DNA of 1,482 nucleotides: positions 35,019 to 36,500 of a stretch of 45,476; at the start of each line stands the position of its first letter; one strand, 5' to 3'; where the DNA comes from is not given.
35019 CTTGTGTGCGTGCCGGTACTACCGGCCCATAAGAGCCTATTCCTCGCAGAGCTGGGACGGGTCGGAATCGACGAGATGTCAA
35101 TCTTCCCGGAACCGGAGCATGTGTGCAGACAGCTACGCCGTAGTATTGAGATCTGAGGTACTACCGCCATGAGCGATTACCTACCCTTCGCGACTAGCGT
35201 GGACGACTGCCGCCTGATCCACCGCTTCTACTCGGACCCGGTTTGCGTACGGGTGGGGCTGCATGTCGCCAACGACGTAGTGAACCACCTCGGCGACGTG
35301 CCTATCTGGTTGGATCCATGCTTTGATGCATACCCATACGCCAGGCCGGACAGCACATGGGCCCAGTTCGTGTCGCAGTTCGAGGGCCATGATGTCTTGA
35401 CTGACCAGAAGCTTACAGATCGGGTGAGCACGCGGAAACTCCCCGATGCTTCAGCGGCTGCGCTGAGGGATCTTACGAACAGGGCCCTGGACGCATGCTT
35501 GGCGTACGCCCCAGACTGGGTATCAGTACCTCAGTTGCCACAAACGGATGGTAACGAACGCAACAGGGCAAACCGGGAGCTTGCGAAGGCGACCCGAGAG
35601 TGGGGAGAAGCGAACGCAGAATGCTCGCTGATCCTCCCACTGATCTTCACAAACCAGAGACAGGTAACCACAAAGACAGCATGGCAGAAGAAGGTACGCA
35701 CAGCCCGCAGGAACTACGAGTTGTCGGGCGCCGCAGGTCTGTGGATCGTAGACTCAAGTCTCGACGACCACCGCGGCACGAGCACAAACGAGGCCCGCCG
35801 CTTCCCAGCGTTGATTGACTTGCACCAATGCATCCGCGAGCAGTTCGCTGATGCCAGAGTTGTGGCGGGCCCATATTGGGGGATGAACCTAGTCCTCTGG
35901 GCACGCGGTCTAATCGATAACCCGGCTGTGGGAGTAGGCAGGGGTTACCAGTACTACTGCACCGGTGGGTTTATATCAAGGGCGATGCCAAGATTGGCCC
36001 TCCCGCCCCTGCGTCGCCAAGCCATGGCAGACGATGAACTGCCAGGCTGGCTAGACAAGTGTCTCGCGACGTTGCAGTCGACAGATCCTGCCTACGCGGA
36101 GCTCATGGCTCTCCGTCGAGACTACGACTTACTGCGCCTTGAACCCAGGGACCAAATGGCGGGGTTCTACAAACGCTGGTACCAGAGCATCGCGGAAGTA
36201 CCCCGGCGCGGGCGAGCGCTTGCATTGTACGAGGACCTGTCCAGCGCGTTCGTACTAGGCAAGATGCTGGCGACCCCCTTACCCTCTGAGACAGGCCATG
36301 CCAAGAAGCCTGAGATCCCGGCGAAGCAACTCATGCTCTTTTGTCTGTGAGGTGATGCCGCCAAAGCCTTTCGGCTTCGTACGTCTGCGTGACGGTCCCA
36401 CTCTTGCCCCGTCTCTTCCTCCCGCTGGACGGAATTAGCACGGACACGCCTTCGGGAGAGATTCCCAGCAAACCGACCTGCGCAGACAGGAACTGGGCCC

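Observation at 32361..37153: Low-GC 4.8-kb island: HTH-methyltransferase + FRG protein + 393-aa orphan + split PD-(D/E)xK nuclease, a candidate undescribed modification-linked defence module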

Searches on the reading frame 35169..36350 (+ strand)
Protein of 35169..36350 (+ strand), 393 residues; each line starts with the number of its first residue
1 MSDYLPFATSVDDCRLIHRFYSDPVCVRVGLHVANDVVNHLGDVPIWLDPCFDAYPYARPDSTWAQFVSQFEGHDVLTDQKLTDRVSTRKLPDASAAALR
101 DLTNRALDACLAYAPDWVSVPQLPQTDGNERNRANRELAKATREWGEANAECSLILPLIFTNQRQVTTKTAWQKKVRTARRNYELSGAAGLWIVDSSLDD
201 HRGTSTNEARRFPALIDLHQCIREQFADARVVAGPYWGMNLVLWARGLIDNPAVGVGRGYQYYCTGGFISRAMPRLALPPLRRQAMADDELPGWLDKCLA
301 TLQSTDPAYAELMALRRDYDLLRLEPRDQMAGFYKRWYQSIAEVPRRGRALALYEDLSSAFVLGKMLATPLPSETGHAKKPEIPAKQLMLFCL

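Call 3: search_protein_families(library=pfam, proteins=[window:35169-36350:+], max_evalue=0.1)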
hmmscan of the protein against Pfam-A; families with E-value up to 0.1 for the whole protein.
window:35169-36350:+ (393 aa): 0 families

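Call 4: search_protein_families(library=padloc, proteins=[window:35169-36350:+], max_evalue=0.1)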
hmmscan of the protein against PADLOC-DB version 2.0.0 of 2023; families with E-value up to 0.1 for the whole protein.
window:35169-36350:+ (393 aa): 0 families

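Call 5: search_protein_families(library=ncbifam, proteins=[window:35169-36350:+], max_evalue=0.1)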
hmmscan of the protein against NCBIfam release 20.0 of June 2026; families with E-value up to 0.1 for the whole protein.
window:35169-36350:+ (393 aa): 0 families

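Call 9: find_homologous_proteins(query=window:35169-36347:+)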
Query window:35169-36347:+ (393 aa): 239 proteins with E <= 0.001 among 8000 candidates; the best 120 are listed.
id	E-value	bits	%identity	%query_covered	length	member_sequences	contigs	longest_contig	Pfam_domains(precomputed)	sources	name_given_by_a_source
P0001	4.2e-271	917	100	100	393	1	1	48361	-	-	-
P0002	1.1e-102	362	46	100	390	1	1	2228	-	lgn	-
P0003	1.6e-100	355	45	100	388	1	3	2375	-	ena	-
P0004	2.4e-97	344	44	100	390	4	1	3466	-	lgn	-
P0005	2.8e-97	344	43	100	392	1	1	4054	-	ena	-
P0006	3.2e-95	337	42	100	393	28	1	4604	-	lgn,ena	-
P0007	4.8e-95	337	42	100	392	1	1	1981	-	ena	-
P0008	8.4e-95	336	43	100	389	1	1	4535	-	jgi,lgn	jgi:hypothetical protein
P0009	9.7e-94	333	41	100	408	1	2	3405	-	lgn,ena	-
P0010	2.4e-93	331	41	100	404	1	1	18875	-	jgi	jgi:hypothetical protein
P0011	8.1e-93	330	43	100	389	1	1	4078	-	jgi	jgi:hypothetical protein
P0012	3.2e-92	328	42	100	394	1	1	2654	-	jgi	jgi:hypothetical protein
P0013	6.2e-92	327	42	100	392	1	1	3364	-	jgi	-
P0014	3.0e-91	324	43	100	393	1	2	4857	-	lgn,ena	-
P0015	3.4e-91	324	43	100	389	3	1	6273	-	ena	-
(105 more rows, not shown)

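Call 10: search_solved_structures(query=window:35169-36347:+, max_evalue=10)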
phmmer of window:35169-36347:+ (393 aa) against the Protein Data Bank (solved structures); distinct sequences matched with E-value up to 10: 0.

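Call 14: find_related_loci(query=A1, collection=genome_contigs, flank=10000)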
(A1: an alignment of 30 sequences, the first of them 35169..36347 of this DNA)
Query A1 (393 aa) in genome_contigs; peptide patterns used: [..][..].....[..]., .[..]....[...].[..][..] (x = any residue, [..] = any of these).
74 stretches matched a pattern; 63 encode a relative of the query (tblastn E <= 1e-3); 63 distinct loci.
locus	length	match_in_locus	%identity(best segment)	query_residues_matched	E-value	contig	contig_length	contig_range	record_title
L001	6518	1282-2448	43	1-393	5e-95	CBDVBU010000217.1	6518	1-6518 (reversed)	MAG TPA_asm: uncultured Phycisphaerae bacterium isolate SRR22302362_metabat2_72 genome assembly, contig: ERZ25746724.773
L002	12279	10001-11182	40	1-393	8e-93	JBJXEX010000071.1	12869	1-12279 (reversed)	MAG: Planctomycetaceae bacterium isolate F1F2.bin.94 k127_7204353, whole genome shotgun sequence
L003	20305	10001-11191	41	1-393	5e-92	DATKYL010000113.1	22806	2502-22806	MAG TPA_asm: Acidobacteriota bacterium isolate SMAG_U14218 k141_3711231, whole genome shotgun sequence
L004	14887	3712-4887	41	1-393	2e-91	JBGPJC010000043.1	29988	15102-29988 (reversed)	MAG: Terriglobia bacterium isolate OBJ_0618_7090110_319 k141_9568925_length_29988_cov_31.8236, whole genome shotgun sequ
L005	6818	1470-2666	40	1-393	2e-90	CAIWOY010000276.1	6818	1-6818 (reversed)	MAG: uncultured Phycisphaerales bacterium isolate AlinenSedimentsCore3_bin-0378 genome assembly, contig: bin-0378:276/46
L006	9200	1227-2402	42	1-393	2e-90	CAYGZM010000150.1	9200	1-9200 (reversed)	MAG TPA_asm: uncultured Pirellulales bacterium isolate ERP119294_co1_448 genome assembly, contig: NODE_10583_length_9200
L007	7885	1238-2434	40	1-393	3e-90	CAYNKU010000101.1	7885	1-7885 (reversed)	MAG TPA_asm: uncultured Pirellulales bacterium isolate SRP068000_co3_496 genome assembly, contig: NODE_14532_length_7885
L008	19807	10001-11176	42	1-393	4e-90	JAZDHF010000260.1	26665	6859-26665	MAG: Planctomycetota bacterium isolate MEGAHIT-group-0.304 k141_2903987, whole genome shotgun sequence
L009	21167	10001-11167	40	1-393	1e-89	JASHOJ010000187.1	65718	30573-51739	MAG: Candidatus Binataceae bacterium isolate JOPF020 JOPF_NEAR_contig_782753, whole genome shotgun sequence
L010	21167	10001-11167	41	1-393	2e-89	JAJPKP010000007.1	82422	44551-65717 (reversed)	MAG: Proteobacteria bacterium isolate Centralia_MAG_89 k107_21058986, whole genome shotgun sequence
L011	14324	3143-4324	38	1-393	4e-89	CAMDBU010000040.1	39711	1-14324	MAG: Syntrophobacter sp. SbD2 isolate MaH-04nov19-76 genome assembly, contig: MaH-04nov19-C2240, whole genome shotgun se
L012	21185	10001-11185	39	1-393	2e-88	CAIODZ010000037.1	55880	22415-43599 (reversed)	MAG: uncultured Phycisphaerales bacterium isolate A3_bin-117 genome assembly, contig: bin-117:37/70, whole genome shotgu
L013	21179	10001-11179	39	1-393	3e-88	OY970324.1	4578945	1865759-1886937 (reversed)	MAG: uncultured delta proteobacterium isolate MFD05502.bin.1.132 genome assembly, chromosome: 1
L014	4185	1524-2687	42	1-393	2e-88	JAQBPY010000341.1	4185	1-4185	MAG: Gemmatimonadetes bacterium isolate RYN_359 scaffold_5189245, whole genome shotgun sequence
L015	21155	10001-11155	40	2-393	2e-87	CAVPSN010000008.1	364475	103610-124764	MAG: Bryobacterales bacterium isolate MFD00031.bin.2.181 genome assembly, contig: contig_3104, whole genome shotgun sequ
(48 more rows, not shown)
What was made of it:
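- Hosts include Planctomycetota, Acidobacteriota, Verrucomicrobiota, Desulfobacterota, Binatia, Gemmatimonadota, Ignavibacteriales and Myxococcota (call 14).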

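Call 19: predict_structure(alignment_id=A1)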
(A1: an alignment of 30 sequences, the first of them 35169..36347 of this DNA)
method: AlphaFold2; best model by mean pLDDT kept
length: 393 residues; sequences in the alignment: 30
mean_pLDDT: 92.1   pTM: 0.91
mean pLDDT of the five models: 92.1, 90.7, 90.7, 90.1, 87.3
residues with pLDDT >= 90: 305; 70-90: 72; 50-70: 16; < 50: 0
segments of 3 or more residues with pLDDT < 50: none
pLDDT, mean of each block of 10 residues (from residue 1): 93 97 97 96 97 84 87 82 63 88 96 97 87 92 94 96 92 95 98 94 88 97 97 95 98 86 71 88 94 97 97 97 95 97 97 98 93 85 95 92
secondary structure, 60 per line:
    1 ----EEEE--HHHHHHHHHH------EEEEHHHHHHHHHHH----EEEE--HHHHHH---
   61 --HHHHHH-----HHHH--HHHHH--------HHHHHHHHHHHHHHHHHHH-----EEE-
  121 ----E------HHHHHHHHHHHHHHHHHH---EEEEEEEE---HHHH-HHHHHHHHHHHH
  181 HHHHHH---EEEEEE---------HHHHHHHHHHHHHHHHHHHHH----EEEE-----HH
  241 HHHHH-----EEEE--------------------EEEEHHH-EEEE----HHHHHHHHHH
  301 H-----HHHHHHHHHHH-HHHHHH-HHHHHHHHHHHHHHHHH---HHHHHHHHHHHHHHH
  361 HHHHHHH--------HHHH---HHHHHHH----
elements in order: E5-8 H11-20 E27-30 H31-41 E46-49 H52-57 H63-68 H74-77 H80-84 H93-111 E117-119 H132-149 E153-160 H164-167 H169-186 E190-195 H205-225 E230-233 H239-245 E251-254 E275-278 E283-286 H291-301 H307-317 H319-324 H326-342 H346-367 H376-379 H383-389
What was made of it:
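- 35169..36350 (+): O393, triad gene 2: a (beta/alpha)8 TIM barrel with a C-terminal helical bundle, from a new isolated family. Residues conserved in at least 90% of sequences: W47, D49, D53, Q122, Q165, D200, G234-P-Y-W-G238, N240 and R283. AF2 pLDDT 92 and pTM 0.91 (call 19).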

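Call 23: fold_search(model_id=the predicted structure, library=pdb)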
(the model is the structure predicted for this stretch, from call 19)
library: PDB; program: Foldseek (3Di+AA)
matches with E <= 10: 1258; with E <= 0.001: 5
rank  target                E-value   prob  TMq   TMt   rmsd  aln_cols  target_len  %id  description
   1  3bg3_B                1.6e-04  1.00  0.38  0.26   9.7       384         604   10  Crystal Structure of Human Pyruvate Carboxylase (missing the biotin carboxylase domain at the N-terminus) (released 2008-02-26)
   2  4hnv_C                3.7e-04  1.00  0.34  0.15  16.6       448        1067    9  Crystal structure of R54E mutant of S. aureus Pyruvate carboxylase (released 2013-01-16)
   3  4gfs_B                4.7e-04  1.00  0.34  0.49   7.4       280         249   11  1.8 Angstrom Crystal Structure of the 3-Dehydroquinate Dehydratase (aroD) from Salmonella typhimurium LT2 with Nickel  (released 2012-08-15)
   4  2ash_B                6.1e-04  1.00  0.47  0.50   8.2       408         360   13  Crystal structure of Queuine tRNA-ribosyltransferase (EC 2.4.2.29) (tRNA-guanine (tm1561) from THERMOTOGA MARITIMA at  (released 2005-09-06)
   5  3bg5_C                9.2e-04  1.00  0.35  0.15  16.6       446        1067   11  Crystal Structure of Staphylococcus Aureus Pyruvate Carboxylase (released 2008-02-26)
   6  3bg5_A                1.2e-03  0.98  0.33  0.14  18.9       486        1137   10  Crystal Structure of Staphylococcus Aureus Pyruvate Carboxylase (released 2008-02-26)
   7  1spq_A                1.4e-03  1.00  0.33  0.48   8.2       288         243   12  Understanding protein lids: Structural analysis of active hinge mutants in triosephosphate isomerase (released 2004-08-24)
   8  8iub_A                1.4e-03  1.00  0.34  0.26   8.0       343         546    9  Crystal structure of GH66 endodextranase from Flavobacterium johnsoniae in complex with isomaltotriose (released 2023-06-14)
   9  1vpx_M                1.4e-03  1.00  0.33  0.58   6.1       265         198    9  Crystal structure of Transaldolase (EC 2.2.1.2) (TM0295) from Thermotoga maritima at 2.40 A resolution (released 2004-12-07)
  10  4rc1_F                1.6e-03  1.00  0.34  0.52   5.8       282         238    7  Structure of the methanofuran/methanopterin biosynthetic enzyme MJ1099 from Methanocaldococcus jannaschii with PRPP (released 2014-11-12)
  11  4b5x_B                1.6e-03  1.00  0.34  0.49   5.8       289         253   10  Crystal structures of divalent metal dependent pyruvate aldolase (HpaI), mutant D42A (released 2012-08-29)
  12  2fiq_B                1.6e-03  0.99  0.35  0.34  14.5       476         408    9  Crystal structure of putative tagatose 6-phosphate kinase (released 2006-04-04)
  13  8gk8_C                1.6e-03  0.99  0.33  0.16  17.5       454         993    9  R21A Staphylococcus aureus pyruvate carboxylase (released 2023-08-30)
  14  7eth_A                1.7e-03  1.00  0.33  0.47   6.6       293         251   12  Crystal structure of AbHpaI-Zn-pyruvate-propionaldehyde complex, Class II aldolase, HpaI from Acinetobacter baumannii (released 2021-11-03)
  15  6rkq                  1.9e-03  1.00  0.51  0.54   7.4       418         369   11  Crystal Structure of TGT in complex with N2-methyl-8-(prop-1-yn-1-yl)-3H,7H,8H-imidazo[4,5-g]quinazoline-2,6-diamine (released 2020-06-03)
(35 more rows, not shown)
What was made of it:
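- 35169..36350 (+): In Foldseek against the PDB, TGT structures give the highest TM-scores (6rkq 0.51, 2ash 0.47), while generic TIM barrels give about 0.33 (call 23).
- TGT enzymes are the best fold neighbours of O393 (call 23).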

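Call 40: search_protein_families(library=pfam, alignment_id=A4, max_evalue=0.00001)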
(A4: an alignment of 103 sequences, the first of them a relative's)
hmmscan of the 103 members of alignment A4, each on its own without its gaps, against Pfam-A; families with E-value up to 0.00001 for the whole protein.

A. member 1, L002:7580-9100:- (507 aa): 0 families

B. families by the number of members that match (of 103 scanned): 97 families (the first 25 are shown)
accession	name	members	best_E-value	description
PF04851.21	ResIII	4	3.4e-13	Type III restriction enzyme, res subunit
PF08495.15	FIST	2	6.8e-36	FIST N domain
PF00270.35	DEAD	2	1.4e-27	DEAD/DEAH box helicase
PF10442.14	FIST_C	2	3.2e-25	FIST C domain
PF00271.37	Helicase_C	2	1.6e-17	Helicase conserved C-terminal domain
PF04542.20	Sigma70_r2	2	1.2e-14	Sigma-70 region 2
PF01011.28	PQQ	1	2.9e-176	Glucose/ethanol/alcohol dehydrogenase, beta-propeller domain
PF10923.14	BrxC_BrxD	1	5.5e-151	BREX system ATP-binding protein BrxC/D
PF00375.23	SDF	1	1.1e-126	Sodium:dicarboxylate symporter family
PF01406.26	tRNA-synt_1e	1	8.7e-123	tRNA synthetases class I (C) catalytic domain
PF13310.11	Virulence_RhuM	1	4e-114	Virulence protein RhuM family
PF00330.25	Aconitase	1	8.4e-106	Aconitase family (aconitate hydratase)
PF00171.27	Aldedh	1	7.6e-96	Aldehyde dehydrogenase family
PF00682.25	HMGL-like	1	3.3e-83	HMGL-like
PF02481.21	DNA_processg_A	1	4.2e-73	DNA recombination-mediator protein A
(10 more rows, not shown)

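Call 41: search_protein_families(library=pfam, alignment_id=A5, max_evalue=0.00001)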
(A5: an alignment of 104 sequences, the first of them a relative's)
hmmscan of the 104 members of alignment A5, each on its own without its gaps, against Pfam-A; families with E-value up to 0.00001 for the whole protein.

A. member 1, L001:3970-5781:+ (604 aa): 1 family
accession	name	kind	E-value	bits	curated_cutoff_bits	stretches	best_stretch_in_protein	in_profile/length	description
PF14717.12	DUF4465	-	3.5e-55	187.5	25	1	89-261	2-176/176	Domain of unknown function (DUF4465)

B. families by the number of members that match (of 104 scanned): 107 families (the first 25 are shown)
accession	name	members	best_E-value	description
PF13519.12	VWA_2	4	7.8e-10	von Willebrand factor type A domain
PF00092.34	VWA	4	3.8e-08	von Willebrand factor type A domain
PF25106.1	VWA_4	4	9.5e-07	von Willebrand factor A domain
PF00589.27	Phage_integrase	3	2.9e-22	Phage integrase family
PF00118.29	Cpn60_TCP1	2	3.9e-75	TCP-1/cpn60 chaperonin family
PF07669.17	Eco57I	2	6.3e-38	Eco57I restriction-modification methylase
PF01408.29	GFO_IDH_MocA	2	1.7e-22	Oxidoreductase family, NAD-binding Rossmann fold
PF02384.22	N6_Mtase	2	4.9e-18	N-6 DNA Methylase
PF00534.26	Glycos_transf_1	2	1.5e-17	Glycosyl transferases group 1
PF13692.12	Glyco_trans_1_4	2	2.5e-15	Glycosyl transferases group 1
PF00041.27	fn3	2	1.6e-09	Fibronectin type III domain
PF00754.31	F5_F8_type_C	2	2.5e-09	F5/8 type C domain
PF03169.20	OPT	1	3.4e-116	OPT oligopeptide transporter protein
PF07691.17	PA14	1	7.3e-99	PA14 domain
PF00266.25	Aminotran_5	1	1.2e-92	Aminotransferase class-V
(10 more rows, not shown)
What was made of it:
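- Flanks are heterogeneous (calls 40, 41). Most neighbours of the triad are housekeeping genes (calls 40, 41).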

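Call 45: search_solved_structures(query=A1, max_evalue=10, show_alignments=2)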
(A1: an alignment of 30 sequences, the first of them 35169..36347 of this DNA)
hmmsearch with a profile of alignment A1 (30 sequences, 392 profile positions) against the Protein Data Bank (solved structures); distinct sequences matched with E-value up to 10: 2.
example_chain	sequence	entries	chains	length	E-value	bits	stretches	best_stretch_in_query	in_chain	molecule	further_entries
2hpv_A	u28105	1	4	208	0.12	14.6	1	203-271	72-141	FMN-dependent NADH-azoreductase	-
8fa3_A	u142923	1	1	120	0.26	13.5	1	27-95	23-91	Asparagine--tRNA ligase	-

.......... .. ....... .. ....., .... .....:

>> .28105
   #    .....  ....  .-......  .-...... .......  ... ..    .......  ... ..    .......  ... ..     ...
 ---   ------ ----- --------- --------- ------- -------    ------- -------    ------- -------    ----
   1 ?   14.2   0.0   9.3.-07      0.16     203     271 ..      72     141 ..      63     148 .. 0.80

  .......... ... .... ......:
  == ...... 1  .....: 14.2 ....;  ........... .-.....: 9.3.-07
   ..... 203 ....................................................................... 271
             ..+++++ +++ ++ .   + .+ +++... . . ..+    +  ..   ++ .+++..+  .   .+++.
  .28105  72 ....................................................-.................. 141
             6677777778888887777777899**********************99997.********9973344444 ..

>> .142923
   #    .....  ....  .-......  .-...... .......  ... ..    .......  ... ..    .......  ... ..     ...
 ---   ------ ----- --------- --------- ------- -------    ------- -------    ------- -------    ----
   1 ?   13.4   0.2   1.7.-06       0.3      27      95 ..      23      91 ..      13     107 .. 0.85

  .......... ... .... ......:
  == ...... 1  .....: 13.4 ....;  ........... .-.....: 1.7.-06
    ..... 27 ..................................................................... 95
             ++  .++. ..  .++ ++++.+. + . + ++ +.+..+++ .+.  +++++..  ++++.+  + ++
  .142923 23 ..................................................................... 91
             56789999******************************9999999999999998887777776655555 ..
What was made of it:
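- On TGT / DpdA transglycosylases, for O393: The PDB profile search finds no TGT (call 45).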

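Call 47: search_dna_similar(query=window:35169-36347:+, collection=plasmids, mode=protein, max_evalue=0.001)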
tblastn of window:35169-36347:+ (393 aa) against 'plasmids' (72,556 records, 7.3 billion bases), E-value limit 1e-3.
No match.

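Call 48: search_dna_similar(query=window:35169-36347:+, collection=phages, mode=protein, max_evalue=0.001)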
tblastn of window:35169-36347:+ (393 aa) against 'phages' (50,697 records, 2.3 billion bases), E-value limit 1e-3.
No match.

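Call 50: search_protein_families(library=pfam, alignment_id=A1, max_evalue=5)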
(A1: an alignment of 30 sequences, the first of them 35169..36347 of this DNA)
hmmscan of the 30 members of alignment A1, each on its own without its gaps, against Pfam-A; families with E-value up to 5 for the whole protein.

A. member 1, window:35169-36347:+ (393 aa): 0 families

B. families by the number of members that match (of 30 scanned): 10 families
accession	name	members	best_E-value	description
PF10668.15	Phage_terminase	1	0.013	Phage terminase small subunit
PF03368.19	Dicer_dimer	1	0.03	Dicer dimerisation domain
PF11304.13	DUF3106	1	0.031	Protein of unknown function (DUF3106)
PF19808.4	DUF6291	1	0.065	Family of unknown function (DUF6291)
PF04984.19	Phage_sheath_1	1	0.067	Phage tail sheath protein subtilisin-like domain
PF00787.29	PX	1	0.15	PX domain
PF12728.13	HTH_17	1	0.18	Helix-turn-helix domain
PF23283.1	D8C_UMOD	1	0.21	Uromodulin-like, D8C domain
PF08591.15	RNR_inhib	1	0.22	Ribonucleotide reductase inhibitor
PF25795.1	TPR_XPO7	1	0.24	Exportin-7-like, TPR repeats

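Call 51: find_related_loci(query=A1, collection=viral_contigs, flank=10000)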
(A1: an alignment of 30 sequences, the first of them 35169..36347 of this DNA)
Query A1 (393 aa) in viral_contigs; peptide patterns used: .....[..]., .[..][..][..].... (x = any residue, [..] = any of these).
76 stretches matched a pattern; 3 encode a relative of the query (tblastn E <= 1e-3); 3 distinct loci.
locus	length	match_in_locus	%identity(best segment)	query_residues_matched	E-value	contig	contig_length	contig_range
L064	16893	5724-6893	40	1-393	2e-91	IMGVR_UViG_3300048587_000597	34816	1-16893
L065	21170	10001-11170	40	1-393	2e-91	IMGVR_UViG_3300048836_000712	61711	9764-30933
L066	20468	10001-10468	36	230-388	2e-23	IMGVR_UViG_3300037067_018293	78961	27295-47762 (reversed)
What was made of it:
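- The triad is nearly absent from viral contigs (3 of 2.9 million) and absent from the plasmid collection (calls 47, 48, 51), so the vehicle of its mobility is unknown.
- Tried and rejected: No O393 homologue in 72,556 plasmids or 50,697 phages (calls 47, 48), and only 3 IMG/VR contigs (call 51).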
